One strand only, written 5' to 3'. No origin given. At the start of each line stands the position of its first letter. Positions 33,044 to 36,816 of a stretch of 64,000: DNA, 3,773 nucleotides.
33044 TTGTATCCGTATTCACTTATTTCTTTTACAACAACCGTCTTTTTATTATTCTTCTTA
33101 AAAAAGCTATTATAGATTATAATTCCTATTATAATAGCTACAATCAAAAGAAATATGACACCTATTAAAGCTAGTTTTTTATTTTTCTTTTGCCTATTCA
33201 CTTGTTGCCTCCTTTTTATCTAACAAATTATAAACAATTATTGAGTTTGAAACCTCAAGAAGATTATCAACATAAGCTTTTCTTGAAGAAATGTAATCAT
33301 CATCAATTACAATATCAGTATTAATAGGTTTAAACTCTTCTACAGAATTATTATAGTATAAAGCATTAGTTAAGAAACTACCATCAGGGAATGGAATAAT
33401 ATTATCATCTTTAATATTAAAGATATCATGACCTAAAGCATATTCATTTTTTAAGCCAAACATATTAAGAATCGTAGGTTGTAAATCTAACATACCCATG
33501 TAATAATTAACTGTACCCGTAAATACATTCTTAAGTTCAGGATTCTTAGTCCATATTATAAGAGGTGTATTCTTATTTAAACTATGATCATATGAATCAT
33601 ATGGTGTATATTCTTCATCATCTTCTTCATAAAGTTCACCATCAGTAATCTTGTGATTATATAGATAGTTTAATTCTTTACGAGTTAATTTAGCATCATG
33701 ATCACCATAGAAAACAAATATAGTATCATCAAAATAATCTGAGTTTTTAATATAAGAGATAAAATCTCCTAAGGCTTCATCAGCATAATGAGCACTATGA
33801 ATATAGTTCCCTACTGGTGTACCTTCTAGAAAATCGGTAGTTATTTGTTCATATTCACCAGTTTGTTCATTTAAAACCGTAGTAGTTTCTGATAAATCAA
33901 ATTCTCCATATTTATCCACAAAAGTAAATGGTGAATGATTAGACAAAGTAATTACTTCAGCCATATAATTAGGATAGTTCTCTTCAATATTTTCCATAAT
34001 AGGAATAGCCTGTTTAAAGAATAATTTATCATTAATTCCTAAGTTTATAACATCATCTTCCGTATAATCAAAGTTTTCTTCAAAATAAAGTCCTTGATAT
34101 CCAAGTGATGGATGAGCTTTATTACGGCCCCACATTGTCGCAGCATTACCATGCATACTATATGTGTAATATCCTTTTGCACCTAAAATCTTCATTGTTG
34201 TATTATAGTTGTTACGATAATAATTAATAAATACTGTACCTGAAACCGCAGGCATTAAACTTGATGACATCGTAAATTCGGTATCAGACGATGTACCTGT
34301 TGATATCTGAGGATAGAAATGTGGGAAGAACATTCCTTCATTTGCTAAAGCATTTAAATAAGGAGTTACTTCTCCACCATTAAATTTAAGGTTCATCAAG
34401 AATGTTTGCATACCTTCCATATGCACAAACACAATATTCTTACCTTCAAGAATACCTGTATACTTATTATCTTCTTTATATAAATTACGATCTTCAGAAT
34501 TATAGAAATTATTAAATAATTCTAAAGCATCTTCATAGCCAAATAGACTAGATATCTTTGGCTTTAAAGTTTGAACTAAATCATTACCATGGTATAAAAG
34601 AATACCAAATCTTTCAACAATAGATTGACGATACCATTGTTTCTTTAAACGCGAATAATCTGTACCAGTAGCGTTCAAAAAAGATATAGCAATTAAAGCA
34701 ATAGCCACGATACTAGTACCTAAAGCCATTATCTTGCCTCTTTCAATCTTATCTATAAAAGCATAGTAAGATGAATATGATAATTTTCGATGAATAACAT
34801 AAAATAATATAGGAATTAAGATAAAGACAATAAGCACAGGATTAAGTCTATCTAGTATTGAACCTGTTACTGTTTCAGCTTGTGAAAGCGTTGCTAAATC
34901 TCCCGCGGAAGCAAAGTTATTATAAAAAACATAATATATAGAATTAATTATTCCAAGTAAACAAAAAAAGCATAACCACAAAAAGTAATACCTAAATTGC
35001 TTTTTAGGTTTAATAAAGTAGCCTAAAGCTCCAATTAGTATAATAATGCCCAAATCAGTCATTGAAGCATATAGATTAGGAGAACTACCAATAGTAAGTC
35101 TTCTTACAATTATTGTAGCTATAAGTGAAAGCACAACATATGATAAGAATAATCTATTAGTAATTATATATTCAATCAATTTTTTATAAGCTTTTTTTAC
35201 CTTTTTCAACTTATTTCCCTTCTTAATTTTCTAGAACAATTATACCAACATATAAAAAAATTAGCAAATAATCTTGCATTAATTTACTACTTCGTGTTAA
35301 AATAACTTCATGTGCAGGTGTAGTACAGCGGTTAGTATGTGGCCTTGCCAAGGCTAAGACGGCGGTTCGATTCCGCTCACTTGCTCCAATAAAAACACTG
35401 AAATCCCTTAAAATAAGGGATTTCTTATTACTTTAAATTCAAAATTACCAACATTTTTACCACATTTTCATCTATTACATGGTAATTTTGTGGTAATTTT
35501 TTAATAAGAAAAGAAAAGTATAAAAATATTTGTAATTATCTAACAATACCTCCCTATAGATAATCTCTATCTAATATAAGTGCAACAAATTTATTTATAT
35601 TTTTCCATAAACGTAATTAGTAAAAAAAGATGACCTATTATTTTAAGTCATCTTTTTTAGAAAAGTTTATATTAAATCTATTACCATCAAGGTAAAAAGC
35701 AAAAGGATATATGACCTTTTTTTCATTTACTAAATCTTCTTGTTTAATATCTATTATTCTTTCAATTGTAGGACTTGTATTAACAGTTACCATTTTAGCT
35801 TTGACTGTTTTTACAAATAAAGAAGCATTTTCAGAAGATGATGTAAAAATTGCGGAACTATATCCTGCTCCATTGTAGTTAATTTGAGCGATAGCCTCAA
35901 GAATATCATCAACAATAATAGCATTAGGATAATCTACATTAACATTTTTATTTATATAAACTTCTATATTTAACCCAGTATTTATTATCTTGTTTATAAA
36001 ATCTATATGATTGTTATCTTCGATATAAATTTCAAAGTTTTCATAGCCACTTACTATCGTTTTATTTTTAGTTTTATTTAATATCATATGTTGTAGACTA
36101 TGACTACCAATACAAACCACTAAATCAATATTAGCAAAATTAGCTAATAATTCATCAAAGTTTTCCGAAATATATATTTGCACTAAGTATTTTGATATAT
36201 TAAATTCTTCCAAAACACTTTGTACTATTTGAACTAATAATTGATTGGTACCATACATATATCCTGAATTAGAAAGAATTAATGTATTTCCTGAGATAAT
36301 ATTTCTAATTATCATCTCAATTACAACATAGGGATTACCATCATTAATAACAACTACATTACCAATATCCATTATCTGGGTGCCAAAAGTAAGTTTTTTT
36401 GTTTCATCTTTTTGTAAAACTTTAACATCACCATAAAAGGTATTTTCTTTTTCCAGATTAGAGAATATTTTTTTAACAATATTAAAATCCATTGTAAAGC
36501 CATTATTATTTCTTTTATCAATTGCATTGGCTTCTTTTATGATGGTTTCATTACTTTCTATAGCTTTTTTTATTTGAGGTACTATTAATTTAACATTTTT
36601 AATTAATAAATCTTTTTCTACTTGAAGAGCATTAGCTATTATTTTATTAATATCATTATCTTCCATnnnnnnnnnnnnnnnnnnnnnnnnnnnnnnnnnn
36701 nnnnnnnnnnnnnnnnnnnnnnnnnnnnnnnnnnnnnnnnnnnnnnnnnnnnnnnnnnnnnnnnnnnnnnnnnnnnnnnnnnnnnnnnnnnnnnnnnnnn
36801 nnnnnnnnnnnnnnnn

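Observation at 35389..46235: Block of cytoplasmic orphan genes next to tRNA-Gly, centred on a four-gene operon (171 aa - 703 aa - 1609 aa - ProA-like 342 aa)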

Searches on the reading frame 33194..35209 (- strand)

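Call 4: search_protein_families(library=pfam, proteins=[window:33194-35209:-], max_evalue=0.01)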
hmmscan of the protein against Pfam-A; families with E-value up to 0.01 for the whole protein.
window:33194-35209:- (671 aa): 1 family
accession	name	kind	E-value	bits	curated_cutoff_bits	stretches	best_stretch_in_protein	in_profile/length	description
PF00884.28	Sulfatase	-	4.9e-30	105.3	25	1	257-585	1-300/301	Sulfatase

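Call 5: search_protein_families(library=ncbifam, proteins=[window:33194-35209:-], max_evalue=0.01)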
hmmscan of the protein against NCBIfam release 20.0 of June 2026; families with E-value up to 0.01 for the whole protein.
window:33194-35209:- (671 aa): 4 families
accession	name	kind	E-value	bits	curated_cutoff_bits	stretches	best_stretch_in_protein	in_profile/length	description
NF053595.1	LptchSynLtaSGpos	equivalog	2.7e-79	267.4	970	1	50-663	39-606/626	lipoteichoic acid synthase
NF009027.0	PRK12363.1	equivalog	4.3e-06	25.6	572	1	330-505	234-393/703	phosphoglycerol transferase I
NF010322.0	PRK13759.1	equivalog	0.00023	19.8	481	0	258-351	8-101/486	arylsulfatase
TIGR03417.1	chol_sulfatase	equivalog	0.0015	17.5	433.45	0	469-515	255-301/500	choline-sulfatase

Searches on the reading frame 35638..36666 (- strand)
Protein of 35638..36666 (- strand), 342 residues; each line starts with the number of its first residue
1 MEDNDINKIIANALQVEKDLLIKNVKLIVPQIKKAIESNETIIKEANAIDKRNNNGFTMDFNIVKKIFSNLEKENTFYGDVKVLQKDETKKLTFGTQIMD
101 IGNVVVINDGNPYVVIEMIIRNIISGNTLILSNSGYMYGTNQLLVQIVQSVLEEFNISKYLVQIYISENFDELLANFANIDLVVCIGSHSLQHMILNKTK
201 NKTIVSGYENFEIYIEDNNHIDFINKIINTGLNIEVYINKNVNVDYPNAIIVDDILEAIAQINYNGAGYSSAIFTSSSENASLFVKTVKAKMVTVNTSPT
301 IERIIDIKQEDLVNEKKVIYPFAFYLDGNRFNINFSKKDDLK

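Call 4: search_protein_families(library=pfam, proteins=[window:35638-36666:-], max_evalue=0.01)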
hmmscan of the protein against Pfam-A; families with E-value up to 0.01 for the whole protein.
window:35638-36666:- (342 aa): 1 family
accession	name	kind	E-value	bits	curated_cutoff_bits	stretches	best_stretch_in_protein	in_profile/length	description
PF00171.27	Aldedh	-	1.7e-06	27.3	23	1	250-301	377-428/461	Aldehyde dehydrogenase family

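Call 5: search_protein_families(library=ncbifam, proteins=[window:35638-36666:-], max_evalue=0.01)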
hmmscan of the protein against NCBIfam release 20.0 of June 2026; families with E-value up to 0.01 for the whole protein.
window:35638-36666:- (342 aa): 7 families
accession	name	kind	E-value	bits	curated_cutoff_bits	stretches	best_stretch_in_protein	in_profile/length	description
NF001221.0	PRK00197.1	equivalog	6.2e-19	68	289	2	28-228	40-247/418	glutamate-5-semialdehyde dehydrogenase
TIGR00407.1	proA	equivalog_domain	5.5e-17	61.7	317.45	2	78-228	82-234/398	glutamate-5-semialdehyde dehydrogenase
TIGR01092.1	P5CS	equivalog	1.3e-11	43.5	796.75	2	25-229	310-526/715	delta l-pyrroline-5-carboxylate synthetase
NF047625.1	AcylSulfactDhSauS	equivalog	3.9e-07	29.2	600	1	106-196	109-201/464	acylating sulfoacetaldehyde dehydrogenase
NF050084.1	pip_6_carb_DH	equivalog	0.00013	21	730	0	121-198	140-218/475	L-piperidine-6-carboxylate dehydrogenase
TIGR01722.1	MMSDH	subfamily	0.0017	17.1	448.5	0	252-297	389-434/477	CoA-acylating methylmalonate-semialdehyde dehydrogenase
TIGR00039.1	6PTHBS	subfamily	0.0084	16.4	125.5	0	51-89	41-76/124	6-pyruvoyl tetrahydropterin synthase/6-carboxytetrahydropterin synthase family protein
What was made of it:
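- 35638..36666 (-): ProA-derived pseudoenzyme (342 aa), the obligate partner of BIG. ALDH fold retained, catalytic-Cys segment deleted, ProA motifs degenerate. NF001221 68 bits against a cut-off of 289 (calls 4, 5).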

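Call 7: search_protein_families(library=padloc, proteins=[window:35638-36666:-], max_evalue=0.1)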
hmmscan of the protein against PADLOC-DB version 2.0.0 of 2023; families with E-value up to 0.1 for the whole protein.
window:35638-36666:- (342 aa): 1 family
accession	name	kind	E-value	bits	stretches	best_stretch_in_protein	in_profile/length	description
PDLC04818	PDC-S02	-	0.0024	15.9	1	18-80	3-61/79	-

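Call 8: search_protein_families(library=phrogs, proteins=[window:35638-36666:-], max_evalue=0.1)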
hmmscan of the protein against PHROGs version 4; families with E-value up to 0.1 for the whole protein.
window:35638-36666:- (342 aa): 3 families
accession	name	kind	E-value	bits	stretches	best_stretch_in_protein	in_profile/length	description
phrog_13417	-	unknown function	1e-08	36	2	235-299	307-370/417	-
phrog_15577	-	unknown function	0.002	17.6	0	254-298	393-437/502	-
phrog_30782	-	unknown function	0.034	15.6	0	305-336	37-69/86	-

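Call 33: search_solved_structures(query=window:35638-36666:-, max_evalue=0.01, show_alignments=2)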
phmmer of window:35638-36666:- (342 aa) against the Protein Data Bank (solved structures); distinct sequences matched with E-value up to 0.01: 7.
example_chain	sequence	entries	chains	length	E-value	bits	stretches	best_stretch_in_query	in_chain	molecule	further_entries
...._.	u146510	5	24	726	9.1e-09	38.4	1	26-229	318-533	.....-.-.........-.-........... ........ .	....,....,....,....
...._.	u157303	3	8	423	9e-08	35.2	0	234-299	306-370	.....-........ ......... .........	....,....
8y2h_B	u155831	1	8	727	3.6e-07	33.2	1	25-229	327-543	Delta-1-pyrroline-5-carboxylate synthase A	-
1o20_A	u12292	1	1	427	6.4e-07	32.4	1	99-221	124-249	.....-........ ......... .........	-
1vlu_A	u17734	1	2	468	6.9e-05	25.7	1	78-218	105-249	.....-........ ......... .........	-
4ghk_A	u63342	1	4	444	8.4e-05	25.4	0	91-218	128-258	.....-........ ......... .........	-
2h5g_A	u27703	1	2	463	8.9e-05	25.3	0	90-229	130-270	Delta 1-pyrroline-5-carboxylate synthetase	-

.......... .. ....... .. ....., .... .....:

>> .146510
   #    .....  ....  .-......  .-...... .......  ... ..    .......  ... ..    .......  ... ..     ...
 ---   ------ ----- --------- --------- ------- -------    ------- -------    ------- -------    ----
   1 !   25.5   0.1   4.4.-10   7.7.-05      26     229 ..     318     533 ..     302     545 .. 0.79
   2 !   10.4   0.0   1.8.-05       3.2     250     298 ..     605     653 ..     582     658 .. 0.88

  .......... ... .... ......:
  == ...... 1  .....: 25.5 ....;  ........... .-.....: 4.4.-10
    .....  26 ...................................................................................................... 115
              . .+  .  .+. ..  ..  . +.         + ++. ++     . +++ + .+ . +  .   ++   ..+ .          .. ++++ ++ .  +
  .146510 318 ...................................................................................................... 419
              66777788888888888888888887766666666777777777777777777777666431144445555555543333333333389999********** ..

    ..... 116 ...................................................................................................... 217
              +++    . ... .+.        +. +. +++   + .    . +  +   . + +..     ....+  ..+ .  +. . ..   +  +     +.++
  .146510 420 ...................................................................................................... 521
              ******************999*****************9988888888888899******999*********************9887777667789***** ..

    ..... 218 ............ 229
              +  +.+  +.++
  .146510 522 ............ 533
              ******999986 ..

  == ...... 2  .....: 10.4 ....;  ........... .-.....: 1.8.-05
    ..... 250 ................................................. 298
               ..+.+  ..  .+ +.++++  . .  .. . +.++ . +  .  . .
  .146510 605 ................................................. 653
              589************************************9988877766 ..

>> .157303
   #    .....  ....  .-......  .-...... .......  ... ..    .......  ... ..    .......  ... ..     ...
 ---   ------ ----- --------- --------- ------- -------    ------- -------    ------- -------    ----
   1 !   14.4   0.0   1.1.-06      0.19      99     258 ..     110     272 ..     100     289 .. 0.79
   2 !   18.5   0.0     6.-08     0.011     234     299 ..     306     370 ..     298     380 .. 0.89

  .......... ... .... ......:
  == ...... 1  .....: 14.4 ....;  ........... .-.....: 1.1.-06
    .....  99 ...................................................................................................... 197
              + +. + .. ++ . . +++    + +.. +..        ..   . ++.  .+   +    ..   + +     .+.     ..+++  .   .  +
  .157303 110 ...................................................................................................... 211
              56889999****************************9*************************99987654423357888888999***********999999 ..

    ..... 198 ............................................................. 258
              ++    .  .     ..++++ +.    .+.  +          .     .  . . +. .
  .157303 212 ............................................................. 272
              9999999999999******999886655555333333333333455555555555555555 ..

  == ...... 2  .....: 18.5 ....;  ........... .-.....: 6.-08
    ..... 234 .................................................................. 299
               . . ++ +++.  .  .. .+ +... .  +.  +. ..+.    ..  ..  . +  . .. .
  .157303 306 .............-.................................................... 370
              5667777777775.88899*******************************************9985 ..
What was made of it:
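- Closest known: ProA. Same: Clear homology of the N-terminal cofactor domain and the C-terminal segment (calls 5, 33).
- Checked: The 342-aa protein is ProA/ALDH-like and lacks the catalytic-Cys segment (calls 4, 5, 33).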

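Call 64: find_homologous_proteins(query=window:35638-36666:-)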
Query window:35638-36666:- (342 aa): 845 proteins with E <= 0.001 among 3336 candidates; the best 120 are listed.
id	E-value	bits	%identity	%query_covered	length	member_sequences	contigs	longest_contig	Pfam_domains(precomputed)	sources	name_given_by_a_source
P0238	3.6e-209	712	100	100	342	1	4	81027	PF00171.28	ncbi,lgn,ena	-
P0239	2.8e-201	686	96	100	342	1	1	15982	PF00171.28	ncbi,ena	-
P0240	1.2e-193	661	92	100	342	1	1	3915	PF00171.28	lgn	-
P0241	1.6e-193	660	92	100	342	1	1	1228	PF00171.28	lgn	-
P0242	2.7e-154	531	74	97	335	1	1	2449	-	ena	-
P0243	3.5e-154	531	72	99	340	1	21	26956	-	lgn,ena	-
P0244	5.0e-154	530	72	99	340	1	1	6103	-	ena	-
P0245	7.6e-154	530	74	97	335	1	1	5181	-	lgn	-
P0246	8.2e-154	530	74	97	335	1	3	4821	-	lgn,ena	-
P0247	1.1e-153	529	72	99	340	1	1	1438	-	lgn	-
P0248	1.3e-153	529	72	99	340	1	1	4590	-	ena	-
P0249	2.3e-153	528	73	97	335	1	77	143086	-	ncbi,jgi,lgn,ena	-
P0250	2.6e-153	528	74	97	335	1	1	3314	PF00171.28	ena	-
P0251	2.7e-153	528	73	97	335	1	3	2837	-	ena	-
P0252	2.7e-153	528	73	97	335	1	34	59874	-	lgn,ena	-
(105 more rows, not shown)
